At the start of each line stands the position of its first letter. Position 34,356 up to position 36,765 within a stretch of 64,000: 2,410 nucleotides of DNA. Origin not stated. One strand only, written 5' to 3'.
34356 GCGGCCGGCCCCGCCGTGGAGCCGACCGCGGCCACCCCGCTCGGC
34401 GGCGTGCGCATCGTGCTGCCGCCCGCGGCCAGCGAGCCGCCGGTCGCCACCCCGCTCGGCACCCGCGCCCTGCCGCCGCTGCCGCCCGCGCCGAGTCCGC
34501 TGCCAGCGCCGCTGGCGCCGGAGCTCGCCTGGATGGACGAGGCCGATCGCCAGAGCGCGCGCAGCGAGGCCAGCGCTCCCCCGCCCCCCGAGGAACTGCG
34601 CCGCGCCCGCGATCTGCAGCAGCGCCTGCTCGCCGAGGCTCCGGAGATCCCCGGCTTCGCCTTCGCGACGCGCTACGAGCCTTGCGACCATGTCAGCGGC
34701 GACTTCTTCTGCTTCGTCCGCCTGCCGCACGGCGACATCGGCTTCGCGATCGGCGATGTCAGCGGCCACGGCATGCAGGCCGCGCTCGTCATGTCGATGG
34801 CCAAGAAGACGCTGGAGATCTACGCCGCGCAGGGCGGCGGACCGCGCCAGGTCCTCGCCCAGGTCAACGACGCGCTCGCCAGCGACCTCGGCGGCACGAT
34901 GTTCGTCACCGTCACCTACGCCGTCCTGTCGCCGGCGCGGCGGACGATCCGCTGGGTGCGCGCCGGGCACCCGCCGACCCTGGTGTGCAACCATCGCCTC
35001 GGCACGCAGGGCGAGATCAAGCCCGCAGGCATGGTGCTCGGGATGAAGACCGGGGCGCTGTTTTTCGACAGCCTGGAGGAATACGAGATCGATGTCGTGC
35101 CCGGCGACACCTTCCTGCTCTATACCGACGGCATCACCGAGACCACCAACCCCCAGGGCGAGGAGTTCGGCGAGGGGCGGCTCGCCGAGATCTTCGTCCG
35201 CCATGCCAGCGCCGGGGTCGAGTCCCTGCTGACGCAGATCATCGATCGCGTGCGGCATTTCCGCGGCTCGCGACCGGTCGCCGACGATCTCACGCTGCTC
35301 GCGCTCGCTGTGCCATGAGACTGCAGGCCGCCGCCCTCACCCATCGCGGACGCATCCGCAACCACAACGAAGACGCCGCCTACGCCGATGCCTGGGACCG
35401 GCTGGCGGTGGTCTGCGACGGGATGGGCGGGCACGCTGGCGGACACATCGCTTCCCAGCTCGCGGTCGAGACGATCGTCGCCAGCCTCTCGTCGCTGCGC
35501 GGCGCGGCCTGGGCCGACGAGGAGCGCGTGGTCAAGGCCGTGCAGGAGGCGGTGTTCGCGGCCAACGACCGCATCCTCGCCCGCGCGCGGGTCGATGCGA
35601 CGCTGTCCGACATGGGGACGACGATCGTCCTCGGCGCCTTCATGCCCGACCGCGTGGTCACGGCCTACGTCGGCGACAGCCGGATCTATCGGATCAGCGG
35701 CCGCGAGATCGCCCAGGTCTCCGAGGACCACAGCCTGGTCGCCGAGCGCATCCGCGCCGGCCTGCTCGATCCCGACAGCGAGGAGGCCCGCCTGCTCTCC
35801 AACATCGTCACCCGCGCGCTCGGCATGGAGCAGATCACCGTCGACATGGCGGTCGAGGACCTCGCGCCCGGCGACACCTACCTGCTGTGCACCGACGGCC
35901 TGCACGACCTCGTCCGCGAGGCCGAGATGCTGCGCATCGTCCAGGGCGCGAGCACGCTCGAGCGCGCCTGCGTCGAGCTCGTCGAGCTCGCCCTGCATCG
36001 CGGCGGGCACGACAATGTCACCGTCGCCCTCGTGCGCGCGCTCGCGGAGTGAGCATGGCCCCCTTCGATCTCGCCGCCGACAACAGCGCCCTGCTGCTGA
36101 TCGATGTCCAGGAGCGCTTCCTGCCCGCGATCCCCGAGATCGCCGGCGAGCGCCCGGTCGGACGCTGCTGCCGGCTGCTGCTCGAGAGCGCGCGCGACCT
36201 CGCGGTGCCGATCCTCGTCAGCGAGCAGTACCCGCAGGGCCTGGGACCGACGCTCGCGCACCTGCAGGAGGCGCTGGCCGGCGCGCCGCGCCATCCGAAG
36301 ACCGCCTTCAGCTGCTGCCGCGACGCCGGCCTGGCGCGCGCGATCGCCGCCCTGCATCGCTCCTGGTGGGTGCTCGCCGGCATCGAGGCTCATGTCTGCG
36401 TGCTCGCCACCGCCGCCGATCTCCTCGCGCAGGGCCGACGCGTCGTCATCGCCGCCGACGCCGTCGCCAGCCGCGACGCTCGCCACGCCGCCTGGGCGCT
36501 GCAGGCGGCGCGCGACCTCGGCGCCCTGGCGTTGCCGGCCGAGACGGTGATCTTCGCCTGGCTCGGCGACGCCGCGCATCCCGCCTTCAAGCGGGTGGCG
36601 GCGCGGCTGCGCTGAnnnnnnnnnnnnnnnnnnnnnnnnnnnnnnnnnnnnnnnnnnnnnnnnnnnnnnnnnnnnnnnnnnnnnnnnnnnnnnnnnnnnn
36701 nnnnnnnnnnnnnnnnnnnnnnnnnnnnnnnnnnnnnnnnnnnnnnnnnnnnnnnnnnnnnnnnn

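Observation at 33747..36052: RsbU/SpoIIE-type phosphatase with novel tandem Zn-ribbon-like N-terminus, coupled to a second (PP2C/Stp-type) phosphatase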

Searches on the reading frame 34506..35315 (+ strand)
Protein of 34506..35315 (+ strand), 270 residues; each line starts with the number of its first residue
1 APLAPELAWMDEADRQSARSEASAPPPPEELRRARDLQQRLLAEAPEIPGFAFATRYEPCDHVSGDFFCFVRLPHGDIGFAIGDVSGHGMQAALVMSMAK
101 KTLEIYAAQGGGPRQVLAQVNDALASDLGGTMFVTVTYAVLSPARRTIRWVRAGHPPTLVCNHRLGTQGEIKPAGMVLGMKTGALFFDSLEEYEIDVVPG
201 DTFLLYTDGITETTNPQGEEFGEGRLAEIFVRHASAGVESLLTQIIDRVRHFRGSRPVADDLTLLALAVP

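Call 64: search_solved_structures(query=window:34506-35315:+, max_evalue=0.00001)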
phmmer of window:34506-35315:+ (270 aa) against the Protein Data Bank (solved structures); distinct sequences matched with E-value up to 0.00001: 4.
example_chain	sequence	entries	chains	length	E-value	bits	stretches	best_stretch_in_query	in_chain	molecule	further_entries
3es2_A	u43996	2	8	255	6.3e-12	48.8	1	28-215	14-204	Probable two-component response regulator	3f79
3eq2_A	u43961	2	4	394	8.1e-12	48.4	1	14-214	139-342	Probable two-component response regulator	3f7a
6k4e_A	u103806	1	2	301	2.5e-11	46.8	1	53-266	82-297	Putative serine phosphatase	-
3ke6_A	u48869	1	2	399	1e-09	41.5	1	41-215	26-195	Protein Rv1364c/MT1410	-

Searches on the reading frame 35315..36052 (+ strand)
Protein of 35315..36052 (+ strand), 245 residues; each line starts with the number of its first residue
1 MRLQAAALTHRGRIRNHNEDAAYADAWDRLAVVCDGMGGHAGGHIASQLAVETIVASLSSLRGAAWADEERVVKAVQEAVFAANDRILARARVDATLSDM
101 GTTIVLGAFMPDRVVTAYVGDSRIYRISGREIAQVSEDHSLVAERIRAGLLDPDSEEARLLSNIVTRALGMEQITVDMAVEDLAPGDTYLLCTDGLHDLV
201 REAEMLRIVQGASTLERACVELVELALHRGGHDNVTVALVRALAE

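Call 3: search_protein_families(library=pfam, proteins=[window:35315-36052:+], max_evalue=0.1)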
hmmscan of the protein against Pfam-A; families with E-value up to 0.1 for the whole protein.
window:35315-36052:+ (245 aa): 3 families
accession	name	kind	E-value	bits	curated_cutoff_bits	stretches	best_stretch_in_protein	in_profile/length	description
PF13672.11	PP2C_2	-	5.1e-20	72.4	24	1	15-208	9-187/209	Protein phosphatase 2C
PF00481.26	PP2C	-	3e-13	50.5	20.3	1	29-235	35-255/255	Protein phosphatase 2C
PF07228.17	SpoIIE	-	5e-05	23.8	25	1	151-241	88-190/192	Stage II sporulation protein E (SpoIIE)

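Call 9: search_protein_families(library=ncbifam, proteins=[window:35315-36052:+], max_evalue=1)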
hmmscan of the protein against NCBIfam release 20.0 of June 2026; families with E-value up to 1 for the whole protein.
window:35315-36052:+ (245 aa): 2 families
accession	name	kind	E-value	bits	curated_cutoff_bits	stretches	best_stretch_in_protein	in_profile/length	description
NF033484.1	Stp1_PP2C_phos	equivalog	3.2e-65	219.9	230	1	9-240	2-231/232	Stp1/IreP family PP2C-type Ser/Thr phosphatase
NF011149.0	PRK14559.1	equivalog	7.5e-37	127.4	374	1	2-242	371-631/642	serine/threonine phosphatase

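Call 65: search_solved_structures(query=window:35315-36049:+, max_evalue=1e-10)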
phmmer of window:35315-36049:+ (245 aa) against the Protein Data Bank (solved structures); distinct sequences matched with E-value up to 1e-10: 17.
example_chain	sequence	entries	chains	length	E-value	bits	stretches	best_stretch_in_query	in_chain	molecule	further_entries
5iti_A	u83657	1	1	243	6.4e-37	130.9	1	3-240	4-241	Protein serin-threonin phosphatase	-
2j82_A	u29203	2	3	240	8.9e-37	130.4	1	5-240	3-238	PROTEIN SERINE-THREONINE PHOSPHATASE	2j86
2xzv_A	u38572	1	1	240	1.2e-35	126.7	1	5-240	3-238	PROTEIN SERIN-THREONIN PHOSPHATASE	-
2y09_A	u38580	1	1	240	1.2e-35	126.7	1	5-240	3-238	PROTEIN SERIN-THREONIN PHOSPHATASE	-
5d2u_A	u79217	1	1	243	1.7e-35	126.2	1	3-240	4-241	Protein serin-threonin phosphatase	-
1txo_A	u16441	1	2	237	2.9e-33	118.9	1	3-239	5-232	Putative Bacterial Enzyme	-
2cm1_A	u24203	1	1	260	4.1e-33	118.4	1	3-239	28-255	SERINE THREONINE PROTEIN PHOSPHATASE PSTP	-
6jkv_A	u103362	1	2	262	4.4e-32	115.1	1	5-242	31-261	PppA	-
6ihu_A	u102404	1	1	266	7.6e-30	107.8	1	3-240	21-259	Phosphorylated protein phosphatase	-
6ihw_A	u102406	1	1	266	1e-29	107.3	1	3-240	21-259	Phosphorylated protein phosphatase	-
6ihv_A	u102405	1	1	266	1e-29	107.3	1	3-240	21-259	Phosphorylated protein phosphatase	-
5f1m_A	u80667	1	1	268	1.1e-29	107.3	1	3-240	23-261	Phosphorylated protein phosphatase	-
6ihl_A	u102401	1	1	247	1.3e-29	107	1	4-240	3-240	Phosphorylated protein phosphatase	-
6ihr_A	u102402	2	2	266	1.4e-29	106.9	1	3-240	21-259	Phosphorylated protein phosphatase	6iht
6ihs_A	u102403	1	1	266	1.4e-29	106.9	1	3-240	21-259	Phosphorylated protein phosphatase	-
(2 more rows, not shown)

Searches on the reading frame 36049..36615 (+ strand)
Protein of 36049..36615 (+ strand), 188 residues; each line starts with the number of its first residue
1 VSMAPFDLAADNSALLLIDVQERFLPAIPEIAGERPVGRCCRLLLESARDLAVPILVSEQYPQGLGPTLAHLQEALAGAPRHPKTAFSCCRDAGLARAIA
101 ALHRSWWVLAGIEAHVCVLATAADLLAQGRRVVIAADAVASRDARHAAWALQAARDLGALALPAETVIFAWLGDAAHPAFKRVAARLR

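Call 39: search_protein_families(library=pfam, proteins=[window:36049-36615:+], max_evalue=0.001)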
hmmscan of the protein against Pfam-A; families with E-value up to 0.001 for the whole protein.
window:36049-36615:+ (188 aa): 1 family
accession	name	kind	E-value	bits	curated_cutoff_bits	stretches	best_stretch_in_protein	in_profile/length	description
PF00857.26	Isochorismatase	-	9.7e-28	97.9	27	1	13-161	1-170/175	Isochorismatase domain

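Call 73: search_protein_families(library=ncbifam, proteins=[window:36049-36615:+], max_evalue=0.01)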
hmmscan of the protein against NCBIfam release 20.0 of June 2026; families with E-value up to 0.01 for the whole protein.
window:36049-36615:+ (188 aa): 2 families
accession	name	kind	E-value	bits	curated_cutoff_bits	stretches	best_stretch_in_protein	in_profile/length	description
NF041461.1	C_hydro_YcaC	equivalog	4.2e-06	26.4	310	1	8-151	5-151/201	isochorismate family cysteine hydrolase YcaC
NF008517.0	PRK11440.1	equivalog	5.1e-05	23.3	195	0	108-148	125-165/188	hydrolase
